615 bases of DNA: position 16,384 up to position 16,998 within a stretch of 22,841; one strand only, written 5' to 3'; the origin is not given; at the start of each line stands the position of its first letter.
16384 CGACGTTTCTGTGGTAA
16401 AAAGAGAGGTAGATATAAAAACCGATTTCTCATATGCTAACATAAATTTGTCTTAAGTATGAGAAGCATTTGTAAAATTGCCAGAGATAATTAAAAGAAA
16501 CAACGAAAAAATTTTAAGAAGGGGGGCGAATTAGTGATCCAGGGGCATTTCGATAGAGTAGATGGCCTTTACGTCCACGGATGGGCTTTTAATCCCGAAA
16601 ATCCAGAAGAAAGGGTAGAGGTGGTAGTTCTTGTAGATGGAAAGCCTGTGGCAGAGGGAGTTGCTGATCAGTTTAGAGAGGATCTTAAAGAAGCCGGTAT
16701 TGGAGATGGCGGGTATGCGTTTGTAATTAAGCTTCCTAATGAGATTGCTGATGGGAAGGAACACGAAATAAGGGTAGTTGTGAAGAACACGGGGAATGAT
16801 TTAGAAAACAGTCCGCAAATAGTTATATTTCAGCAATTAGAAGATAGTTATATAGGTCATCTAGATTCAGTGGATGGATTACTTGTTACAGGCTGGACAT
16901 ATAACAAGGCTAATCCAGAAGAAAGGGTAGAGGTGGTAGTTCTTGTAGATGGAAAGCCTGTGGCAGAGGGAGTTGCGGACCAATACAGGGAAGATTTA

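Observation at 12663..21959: One ~80-100-aa module occurs five times, fused to two glycosyltransferases and both sulfotransferases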

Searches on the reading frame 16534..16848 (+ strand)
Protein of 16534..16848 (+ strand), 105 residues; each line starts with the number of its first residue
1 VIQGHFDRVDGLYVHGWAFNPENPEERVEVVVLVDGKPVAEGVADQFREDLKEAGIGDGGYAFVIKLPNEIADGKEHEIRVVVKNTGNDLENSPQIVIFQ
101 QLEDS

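Call 7: search_solved_structures(query=window:16534-16848:+, max_evalue=10, show_alignments=2)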
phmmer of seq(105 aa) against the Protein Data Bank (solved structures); distinct sequences matched with E-value up to 10: 4.
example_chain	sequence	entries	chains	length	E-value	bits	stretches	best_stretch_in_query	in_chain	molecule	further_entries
8dhe_A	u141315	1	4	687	0.53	13.9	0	42-96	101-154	Glycosyl hydrolase family 2, sugar bindingdomain protein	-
11cy_A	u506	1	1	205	0.57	13.9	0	45-96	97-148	ZnO5_baseKO_ES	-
11ce_A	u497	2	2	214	0.65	13.7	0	45-96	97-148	The protease-Zn (II) complex of Zn5 | Zn5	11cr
1i6z_A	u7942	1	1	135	0.84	13.3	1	22-105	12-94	BAG-FAMILY MOLECULAR CHAPERONE REGULATOR-1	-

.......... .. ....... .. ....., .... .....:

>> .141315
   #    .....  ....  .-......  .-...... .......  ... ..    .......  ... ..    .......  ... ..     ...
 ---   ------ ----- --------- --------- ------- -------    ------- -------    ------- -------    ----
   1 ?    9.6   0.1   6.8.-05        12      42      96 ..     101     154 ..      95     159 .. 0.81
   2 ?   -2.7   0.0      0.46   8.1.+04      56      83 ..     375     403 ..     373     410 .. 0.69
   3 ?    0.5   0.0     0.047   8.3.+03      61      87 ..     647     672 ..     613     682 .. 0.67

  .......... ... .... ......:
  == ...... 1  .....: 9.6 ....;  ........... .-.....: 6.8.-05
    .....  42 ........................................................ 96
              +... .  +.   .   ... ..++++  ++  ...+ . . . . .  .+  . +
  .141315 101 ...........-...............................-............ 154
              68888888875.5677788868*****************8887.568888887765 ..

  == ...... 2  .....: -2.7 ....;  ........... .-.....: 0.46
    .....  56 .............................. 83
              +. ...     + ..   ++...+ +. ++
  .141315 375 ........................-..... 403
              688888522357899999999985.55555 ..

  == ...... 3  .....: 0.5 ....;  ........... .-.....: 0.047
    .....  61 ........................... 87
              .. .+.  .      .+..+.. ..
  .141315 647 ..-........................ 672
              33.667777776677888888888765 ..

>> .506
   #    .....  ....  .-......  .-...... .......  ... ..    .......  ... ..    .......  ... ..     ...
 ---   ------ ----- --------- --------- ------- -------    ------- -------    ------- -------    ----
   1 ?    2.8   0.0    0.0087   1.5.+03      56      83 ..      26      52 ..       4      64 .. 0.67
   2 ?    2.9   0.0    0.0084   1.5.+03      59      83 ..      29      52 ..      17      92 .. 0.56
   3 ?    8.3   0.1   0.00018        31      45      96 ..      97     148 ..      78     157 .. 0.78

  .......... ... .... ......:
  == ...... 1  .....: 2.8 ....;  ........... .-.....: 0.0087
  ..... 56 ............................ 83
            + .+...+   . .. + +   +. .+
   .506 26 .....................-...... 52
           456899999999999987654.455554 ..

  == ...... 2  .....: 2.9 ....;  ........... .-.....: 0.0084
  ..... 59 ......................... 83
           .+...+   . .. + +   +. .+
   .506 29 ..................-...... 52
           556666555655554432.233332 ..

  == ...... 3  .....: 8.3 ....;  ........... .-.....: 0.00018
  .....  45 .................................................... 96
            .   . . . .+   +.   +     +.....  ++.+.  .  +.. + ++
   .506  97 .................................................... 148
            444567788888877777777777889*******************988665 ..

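Call 8: find_homologous_proteins(query=window:16534-16848:+, max_evalue=0.001)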
Query seq(105 aa) (105 aa): 1 proteins with E <= 0.001 among 6 candidates.
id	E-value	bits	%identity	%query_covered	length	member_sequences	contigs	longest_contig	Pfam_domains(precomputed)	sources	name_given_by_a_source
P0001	1.1e-14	72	50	76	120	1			-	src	-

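Call 17: search_protein_representatives(alignment_id=A1)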
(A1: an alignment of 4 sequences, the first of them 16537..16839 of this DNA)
Query: 4 sequences, 100 profile positions. Proteins with E-value up to 0.001 (for the whole library): 9815; up to 1e-10: 3043; up to 1e-30: 295. The best 150 are listed.
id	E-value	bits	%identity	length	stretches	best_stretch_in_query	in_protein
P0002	8.2e-217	718.7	-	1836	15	2-90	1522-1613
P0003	3.1e-184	614.2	-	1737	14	9-95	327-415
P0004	8.8e-148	497.3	-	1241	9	2-95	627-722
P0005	9.6e-146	490.7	-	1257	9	2-93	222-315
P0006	9.5e-118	400.9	-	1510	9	2-95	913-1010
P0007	1.1e-111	381.4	-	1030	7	2-93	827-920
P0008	2.6e-98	338.5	-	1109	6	2-96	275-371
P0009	2.7e-89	309.6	-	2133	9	2-82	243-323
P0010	7.3e-78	272.9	-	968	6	3-84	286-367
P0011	2.4e-75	264.8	-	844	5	2-95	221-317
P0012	5.6e-75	263.6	-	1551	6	2-94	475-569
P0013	6.0e-74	260.4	-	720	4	2-87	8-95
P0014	9.3e-74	259.7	-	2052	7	3-93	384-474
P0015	6.4e-73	257.0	-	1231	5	2-84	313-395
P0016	1.7e-69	246.0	-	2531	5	2-94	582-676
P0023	1.3e-64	230.3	-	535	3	1-83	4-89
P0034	9.4e-60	214.8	-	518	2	1-84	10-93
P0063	7.3e-49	179.9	-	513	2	1-93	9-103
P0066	1.7e-47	175.5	-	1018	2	4-97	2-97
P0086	3.8e-44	164.7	-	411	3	2-87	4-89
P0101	1.6e-42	159.5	-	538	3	3-96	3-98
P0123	2.7e-39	149.2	-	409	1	1-100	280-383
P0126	3.3e-39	148.9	-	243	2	3-95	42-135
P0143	1.0e-37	144.1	-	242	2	2-87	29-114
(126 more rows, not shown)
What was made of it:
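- Family size and spread: 9,815 representatives at E<=1e-3 and 295 at E<=1e-30 (call 17).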

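Call 26: find_homologous_proteins(query=A2, max_evalue=0.001)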
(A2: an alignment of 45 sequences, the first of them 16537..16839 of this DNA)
Query A2 (45 sequences) (101 aa, profile of the alignment): 4 proteins with E <= 0.001 among 1144 candidates.
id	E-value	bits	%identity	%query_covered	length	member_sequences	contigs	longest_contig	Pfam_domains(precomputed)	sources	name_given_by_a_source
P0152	8.4e-28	114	63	93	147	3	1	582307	-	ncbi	-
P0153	3.5e-21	93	41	84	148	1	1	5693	-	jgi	jgi:hypothetical protein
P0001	6.8e-19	85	50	79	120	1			-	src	-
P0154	1.6e-8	52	56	51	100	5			-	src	-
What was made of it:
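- Tried and rejected: It returned 1 hit with copy a and 4 with a 45-sequence alignment (calls 8, 26).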

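Call 28: find_encoding_contigs(protein=P0152, flank=10000, max_places=4)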
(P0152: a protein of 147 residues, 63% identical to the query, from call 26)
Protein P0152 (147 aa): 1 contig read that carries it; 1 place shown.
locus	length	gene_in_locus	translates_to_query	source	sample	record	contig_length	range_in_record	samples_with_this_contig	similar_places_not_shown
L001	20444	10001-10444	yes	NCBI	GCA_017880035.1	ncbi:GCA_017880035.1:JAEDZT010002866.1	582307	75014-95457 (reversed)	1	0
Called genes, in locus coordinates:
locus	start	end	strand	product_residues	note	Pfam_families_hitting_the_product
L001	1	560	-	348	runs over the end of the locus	PF04754:Transposase_31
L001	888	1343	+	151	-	PF02082:Rrf2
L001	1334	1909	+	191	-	PF05683:Fumerase_C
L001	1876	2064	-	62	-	PF01361:Tautomerase, PF14552:Tautomerase_2 (weak)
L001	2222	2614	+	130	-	PF07963:N_methyl, PF08334:T2SSG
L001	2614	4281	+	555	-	PF05157:MshEN (faint), PF00437:T2SSE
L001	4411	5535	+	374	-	-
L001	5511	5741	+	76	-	-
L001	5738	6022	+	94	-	PF04350:PilO, PF10741:T2SSM_b (faint)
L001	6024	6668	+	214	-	-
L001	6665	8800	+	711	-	PF03958:Secretin_N, PF00263:Secretin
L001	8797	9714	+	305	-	PF21687:T2SSK_1st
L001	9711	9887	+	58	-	-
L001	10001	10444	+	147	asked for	-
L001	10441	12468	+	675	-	PF00535:Glycos_transf_2, PF10111:Glyco_tranf_2_2 (weak), PF13506:Glyco_transf_21, PF13641:Glyco_tranf_2_3, PF00535:Glycos_transf_2, PF10111:Glyco_tranf_2_2 (weak)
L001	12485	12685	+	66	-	-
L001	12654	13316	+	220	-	-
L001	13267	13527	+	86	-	-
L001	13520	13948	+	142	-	PF13469:Sulfotransfer_3 (faint)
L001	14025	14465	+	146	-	-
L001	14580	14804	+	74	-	-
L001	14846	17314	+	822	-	PF14307:Glyco_tran_WbsX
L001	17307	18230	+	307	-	PF00535:Glycos_transf_2, PF10111:Glyco_tranf_2_2, PF13641:Glyco_tranf_2_3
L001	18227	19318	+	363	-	PF14307:Glyco_tran_WbsX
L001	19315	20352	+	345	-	-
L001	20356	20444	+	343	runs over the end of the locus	-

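Call 31: search_protein_families(library=pfam, alignment_id=A3, max_evalue=0.001)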
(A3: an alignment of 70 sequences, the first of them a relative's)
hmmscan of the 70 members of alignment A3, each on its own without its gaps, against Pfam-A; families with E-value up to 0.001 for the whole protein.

A. member 1, P0007 (1030 aa): 1 family
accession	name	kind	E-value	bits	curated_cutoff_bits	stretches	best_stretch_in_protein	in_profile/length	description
PF18962.6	Por_Secre_tail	-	1.9e-09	38.1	27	1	954-1027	2-74/75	Secretion system C-terminal sorting domain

B. families by the number of members that match (of 70 scanned): 72 families (the first 25 are shown)
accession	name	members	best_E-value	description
PF00535.33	Glycos_transf_2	7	5.7e-42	Glycosyl transferase family 2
PF18962.6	Por_Secre_tail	7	1.1e-11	Secretion system C-terminal sorting domain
PF13641.12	Glyco_tranf_2_3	6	3.1e-17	Glycosyltransferase like family 2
PF08241.18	Methyltransf_11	5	7e-12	Methyltransferase domain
PF13489.12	Methyltransf_23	5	3.3e-10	Methyltransferase domain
PF13649.12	Methyltransf_25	4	1.8e-12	Methyltransferase domain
PF10111.15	Glyco_tranf_2_2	4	1.4e-09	Glycosyltransferase like family 2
PF08242.18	Methyltransf_12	4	2.1e-08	Methyltransferase domain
PF02210.31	Laminin_G_2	4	1.6e-06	Laminin G domain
PF06739.17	SBBP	3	7.9e-63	Beta-propeller repeat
PF13692.12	Glyco_trans_1_4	3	3.4e-19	Glycosyl transferases group 1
PF14559.12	TPR_19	3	1.3e-15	Tetratricopeptide repeat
PF13428.12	TPR_14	3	1.6e-11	Tetratricopeptide repeat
PF13432.12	TPR_16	3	1.3e-10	Tetratricopeptide repeat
PF07719.23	TPR_2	3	4.1e-09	Tetratricopeptide repeat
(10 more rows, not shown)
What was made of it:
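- In 70 top hits: GT2 7, methyltransferases 5, GT1/4, Sulfotransfer_3 2, and also Laminin_G and Peptidase_M23 (call 31).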

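Call 32: search_protein_families(library=pfam, alignment_id=A2, max_evalue=1)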
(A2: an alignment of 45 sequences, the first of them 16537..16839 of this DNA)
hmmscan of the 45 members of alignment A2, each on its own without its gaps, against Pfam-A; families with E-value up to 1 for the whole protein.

A. member 1, window:16537-16839:+ (101 aa): 2 families
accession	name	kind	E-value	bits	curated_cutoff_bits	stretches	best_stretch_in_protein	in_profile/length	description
PF21965.2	SAMP2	-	0.038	14.8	27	1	27-40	35-48/63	Small archaeal modifier protein 2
PF12100.13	DUF3576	-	0.23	12.1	25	1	6-37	24-55/101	Domain of unknown function (DUF3576)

B. families by the number of members that match (of 45 scanned): 16 families
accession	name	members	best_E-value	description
PF12100.13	DUF3576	2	0.0095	Domain of unknown function (DUF3576)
PF21965.2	SAMP2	2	0.038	Small archaeal modifier protein 2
PF02080.26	TrkA_C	2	0.046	TrkA-C domain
PF23861.1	Ribophorin_II_2nd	1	0.042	Ribophorin II second domain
PF22820.2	TcaA_3rd_4th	1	0.051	TcaA protein 3rd/4th domain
PF08308.17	PEGA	1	0.066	PEGA domain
PF14099.13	Polysacc_lyase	1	0.088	Polysaccharide lyase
PF08184.16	Cuticle_2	1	0.094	Cuticle protein 7 isoform family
PF17957.7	Big_7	1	0.11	Bacterial Ig domain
PF16355.11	DUF4982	1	0.14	Domain of unknown function (DUF4982)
PF20856.2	SdbC_C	1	0.16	SdbC, C-terminal domain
PF23378.1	DUF7095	1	0.17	Family of unknown function (DUF7095)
PF03459.23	TOBE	1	0.18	TOBE domain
PF04014.23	MazE_antitoxin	1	0.21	Antidote-toxin recognition MazE, bacterial antitoxin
PF10879.14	DUF2674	1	0.23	Protein of unknown function (DUF2674)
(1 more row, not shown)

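Call 40: list_cluster_members(proteins=[P0123, P0023, P0034, P0063, P0066, P0086, P0101, P0126, P0143, P0152])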
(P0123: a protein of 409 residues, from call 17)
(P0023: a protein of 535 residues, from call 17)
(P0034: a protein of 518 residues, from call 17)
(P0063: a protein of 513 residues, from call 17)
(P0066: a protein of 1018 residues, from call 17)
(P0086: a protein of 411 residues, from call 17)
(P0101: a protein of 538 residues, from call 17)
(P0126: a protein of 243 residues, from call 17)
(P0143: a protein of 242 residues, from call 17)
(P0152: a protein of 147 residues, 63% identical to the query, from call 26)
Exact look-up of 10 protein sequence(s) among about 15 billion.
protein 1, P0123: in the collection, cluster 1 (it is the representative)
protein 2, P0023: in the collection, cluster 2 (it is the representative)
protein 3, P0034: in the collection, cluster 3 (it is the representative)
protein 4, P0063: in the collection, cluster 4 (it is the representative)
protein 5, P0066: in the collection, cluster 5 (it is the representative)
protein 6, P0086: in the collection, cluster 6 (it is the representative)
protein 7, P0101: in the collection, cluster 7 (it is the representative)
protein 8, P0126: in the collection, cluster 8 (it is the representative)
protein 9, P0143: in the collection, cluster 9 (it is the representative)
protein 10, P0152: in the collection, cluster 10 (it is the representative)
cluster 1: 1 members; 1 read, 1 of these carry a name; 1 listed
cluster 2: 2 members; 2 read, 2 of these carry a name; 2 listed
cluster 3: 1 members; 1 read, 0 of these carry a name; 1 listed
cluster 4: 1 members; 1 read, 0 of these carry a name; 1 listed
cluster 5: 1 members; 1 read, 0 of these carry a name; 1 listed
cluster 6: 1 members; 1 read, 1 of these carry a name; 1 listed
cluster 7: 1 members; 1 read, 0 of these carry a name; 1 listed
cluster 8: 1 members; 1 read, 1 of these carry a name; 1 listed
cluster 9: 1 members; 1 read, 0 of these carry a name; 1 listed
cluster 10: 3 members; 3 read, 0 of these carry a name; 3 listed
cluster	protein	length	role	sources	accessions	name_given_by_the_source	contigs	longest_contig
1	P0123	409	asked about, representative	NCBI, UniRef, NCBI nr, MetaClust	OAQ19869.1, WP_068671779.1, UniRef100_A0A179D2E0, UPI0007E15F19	sulfotransferase [Thermosulfurimonas dismutans] | Sulfotransferase n=1 Tax=Thermosulfurimonas dismutans TaxID=999894 RepID=A0A179D2E0_9BACT | status=active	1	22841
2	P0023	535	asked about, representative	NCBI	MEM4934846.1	MAG: hypothetical protein QXY78_02825, partial [Thermoplasmata archaeon]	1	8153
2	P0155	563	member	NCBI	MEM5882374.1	MAG: hypothetical protein QXS69_02855, partial [Candidatus Aenigmatarchaeota archaeon]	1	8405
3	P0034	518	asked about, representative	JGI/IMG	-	-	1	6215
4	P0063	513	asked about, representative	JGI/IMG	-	-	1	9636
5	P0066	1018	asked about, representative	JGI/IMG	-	-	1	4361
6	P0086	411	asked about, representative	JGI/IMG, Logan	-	hypothetical protein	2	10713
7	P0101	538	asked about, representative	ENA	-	-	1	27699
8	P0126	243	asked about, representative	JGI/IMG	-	hypothetical protein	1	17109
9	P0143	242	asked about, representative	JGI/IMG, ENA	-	-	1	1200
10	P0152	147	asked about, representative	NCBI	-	-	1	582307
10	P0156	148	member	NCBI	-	-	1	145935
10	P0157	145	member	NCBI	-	-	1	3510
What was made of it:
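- Tried and rejected: The source organism came from list_cluster_members instead (call 40).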

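Call 44: predict_structure(alignment_id=A2)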
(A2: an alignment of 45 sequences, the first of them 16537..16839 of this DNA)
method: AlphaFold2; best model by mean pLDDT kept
length: 101 residues; sequences in the alignment: 45
mean_pLDDT: 97.8   pTM: 0.88
mean pLDDT of the five models: 97.8, 97.7, 97.7, 97.5, 97.4
residues with pLDDT >= 90: 100; 70-90: 1; 50-70: 0; < 50: 0
segments of 3 or more residues with pLDDT < 50: none
pLDDT, mean of each block of 10 residues (from residue 1): 98 98 98 98 98 98 98 98 98 97 81
secondary structure, 60 per line:
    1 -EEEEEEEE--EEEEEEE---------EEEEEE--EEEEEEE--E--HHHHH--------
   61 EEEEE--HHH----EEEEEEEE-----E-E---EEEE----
elements in order: E2-9 E12-18 E28-33 E36-42 H48-52 E61-65 E75-82 E94-97
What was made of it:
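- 16537..16824 (+): Module copy a (aa 2-97 of the 16534 GT2+GT4 protein); the domain starts at the second residue of the protein. AF2 with a 45-sequence alignment gives pLDDT 97.8 and a 7-strand beta-sandwich with a short helix at R-E-D-L (call 44).
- On The module family itself: Copy a: pLDDT 97.8 (call 44).
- Fold: pLDDT 97.8 (call 44).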

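Call 47: fold_search(model_id=the predicted structure, library=pdb)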
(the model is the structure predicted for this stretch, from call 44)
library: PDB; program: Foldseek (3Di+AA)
matches with E <= 10: 1882; with E <= 0.001: 0
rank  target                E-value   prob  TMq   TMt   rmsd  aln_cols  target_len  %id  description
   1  5dft_B                9.8e-03  0.99  0.42  0.47   6.0       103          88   13  Structure of the Eleventh Type III Domain from Human Fibronectin (released 2016-09-14)
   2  2w1n                  1.2e-02  0.97  0.36  0.21   6.2        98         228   17  cohesin and fibronectin type-III double module construct from the Clostridium perfringens glycoside hydrolase GH84C (released 2009-02-03)
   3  5z19_B                1.6e-02  0.99  0.43  0.10   6.2       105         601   15  The crystal structure of Ruminococcus gnavus beta-glucuronidase in complex with uronic isofagomine (released 2018-12-12)
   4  2uve_B                1.8e-02  0.91  0.39  0.11   7.7       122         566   14  Structure of Yersinia enterocolitica Family 28 Exopolygalacturonase (released 2007-05-08)
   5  5dft_A                2.0e-02  0.97  0.42  0.46   6.1       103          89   13  Structure of the Eleventh Type III Domain from Human Fibronectin (released 2016-09-14)
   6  2uvf_B                2.5e-02  0.90  0.39  0.10   7.3       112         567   14  Structure of Yersinia enterocolitica Family 28 Exopolygalacturonase in Complex with Digalaturonic Acid (released 2007-05-08)
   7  2uve_A                2.5e-02  0.89  0.38  0.11   7.5       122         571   14  Structure of Yersinia enterocolitica Family 28 Exopolygalacturonase (released 2007-05-08)
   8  4jgm                  4.1e-02  0.95  0.45  0.43   5.3       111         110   16  Crystal structure of RelB double mutants: Y300F/I335V (released 2014-01-15)
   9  4gh7_D                4.1e-02  0.82  0.36  0.18   6.3       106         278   13  Crystal structure of Anticalin N7A in complex with oncofetal fibronectin fragment Fn7B8 (released 2012-12-26)
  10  3jv4_A                4.3e-02  0.93  0.46  0.46   5.4       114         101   14  Crystal structure of the dimerization domains p50 and RelB (released 2010-11-24)
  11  5kf4_C                5.1e-02  0.95  0.44  0.45   5.5        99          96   14  Crystal structure of FN3 domain (Residues P368-P466) of Human collagen XX (released 2016-07-06)
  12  6q9m_B                5.1e-02  0.92  0.38  0.18   5.8       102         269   18  Central Fibronectin-III array of RIM-binding protein (released 2020-01-15)
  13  2n1k_MODEL_1_A        5.1e-02  0.90  0.41  0.39   6.4       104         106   12  Structure of the Third Type III Domain from Human Fibronectin (released 2015-11-11)
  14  6q9m_A                5.4e-02  0.93  0.40  0.20   5.6       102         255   15  Central Fibronectin-III array of RIM-binding protein (released 2020-01-15)
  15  2gee                  5.4e-02  0.85  0.40  0.24   6.6       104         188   12  Crystal Structure of Human Type III Fibronectin Extradomain B and Domain 8 (released 2006-10-17)
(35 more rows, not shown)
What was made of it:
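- On Fibronectin type III / Ig-like fold class: These are the top Foldseek PDB hits, but with E>=0.0098 and TMq 0.36-0.50 (call 47).
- Closest known: FN3 / Ig-like accessory domains of carbohydrate-active enzymes. Same: These are the best structural neighbours in the PDB: beta-sandwiches of about 100 residues appended to glycan-acting enzymes, often in tandem (call 47).
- FN3/Ig-like folds often mediate protein contacts (call 47).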

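Call 53: search_solved_structures(query=A2, max_evalue=10, show_alignments=3)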
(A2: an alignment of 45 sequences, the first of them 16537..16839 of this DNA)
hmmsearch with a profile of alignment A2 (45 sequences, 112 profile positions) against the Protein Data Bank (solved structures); distinct sequences matched with E-value up to 10: 4.
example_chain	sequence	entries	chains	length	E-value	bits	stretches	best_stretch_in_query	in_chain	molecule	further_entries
5aj4_AE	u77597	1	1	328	0.26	14.2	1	44-70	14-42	MITORIBOSOMAL PROTEIN US5M, MRPS5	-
1g2i_A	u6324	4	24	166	1.2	12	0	57-88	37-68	PROTEASE I | Deglycase PH1704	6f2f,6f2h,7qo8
5lmz_A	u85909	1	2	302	1.3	11.9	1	36-64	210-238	Fluorinase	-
5b6i_A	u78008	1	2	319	1.4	11.8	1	36-64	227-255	Fluorinase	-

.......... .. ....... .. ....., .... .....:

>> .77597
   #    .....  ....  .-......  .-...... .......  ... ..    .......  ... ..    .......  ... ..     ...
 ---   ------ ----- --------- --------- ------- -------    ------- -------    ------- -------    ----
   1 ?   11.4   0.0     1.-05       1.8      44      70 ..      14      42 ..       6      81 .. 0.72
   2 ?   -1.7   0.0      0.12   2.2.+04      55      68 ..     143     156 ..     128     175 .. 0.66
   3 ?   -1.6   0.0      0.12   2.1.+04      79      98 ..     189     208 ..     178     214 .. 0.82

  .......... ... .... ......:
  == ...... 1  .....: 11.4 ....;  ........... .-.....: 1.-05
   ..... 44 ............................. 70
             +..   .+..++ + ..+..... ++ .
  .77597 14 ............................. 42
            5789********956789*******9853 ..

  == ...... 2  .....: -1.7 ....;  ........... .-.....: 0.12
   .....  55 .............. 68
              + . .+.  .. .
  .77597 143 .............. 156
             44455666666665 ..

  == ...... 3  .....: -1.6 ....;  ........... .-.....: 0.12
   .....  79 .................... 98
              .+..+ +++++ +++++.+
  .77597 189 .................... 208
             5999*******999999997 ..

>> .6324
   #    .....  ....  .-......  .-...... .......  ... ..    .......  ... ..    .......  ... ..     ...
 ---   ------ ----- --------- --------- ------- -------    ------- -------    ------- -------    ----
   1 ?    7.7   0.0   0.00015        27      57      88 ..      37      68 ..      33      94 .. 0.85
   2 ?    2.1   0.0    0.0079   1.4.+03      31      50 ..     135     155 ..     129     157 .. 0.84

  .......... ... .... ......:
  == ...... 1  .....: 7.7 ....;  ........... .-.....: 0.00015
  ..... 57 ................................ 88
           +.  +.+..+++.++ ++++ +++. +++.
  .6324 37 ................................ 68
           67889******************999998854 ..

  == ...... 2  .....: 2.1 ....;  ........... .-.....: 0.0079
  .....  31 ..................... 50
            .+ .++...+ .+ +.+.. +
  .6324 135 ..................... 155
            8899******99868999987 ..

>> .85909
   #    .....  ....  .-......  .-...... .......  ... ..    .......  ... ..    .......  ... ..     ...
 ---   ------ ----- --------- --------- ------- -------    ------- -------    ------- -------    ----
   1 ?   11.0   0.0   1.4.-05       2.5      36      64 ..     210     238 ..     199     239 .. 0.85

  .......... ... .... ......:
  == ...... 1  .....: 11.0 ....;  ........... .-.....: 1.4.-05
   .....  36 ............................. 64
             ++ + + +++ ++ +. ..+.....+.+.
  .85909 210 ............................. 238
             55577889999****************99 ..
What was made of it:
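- Tried and rejected: PDB sequence and profile searches with the module gave only noise (calls 7, 53).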
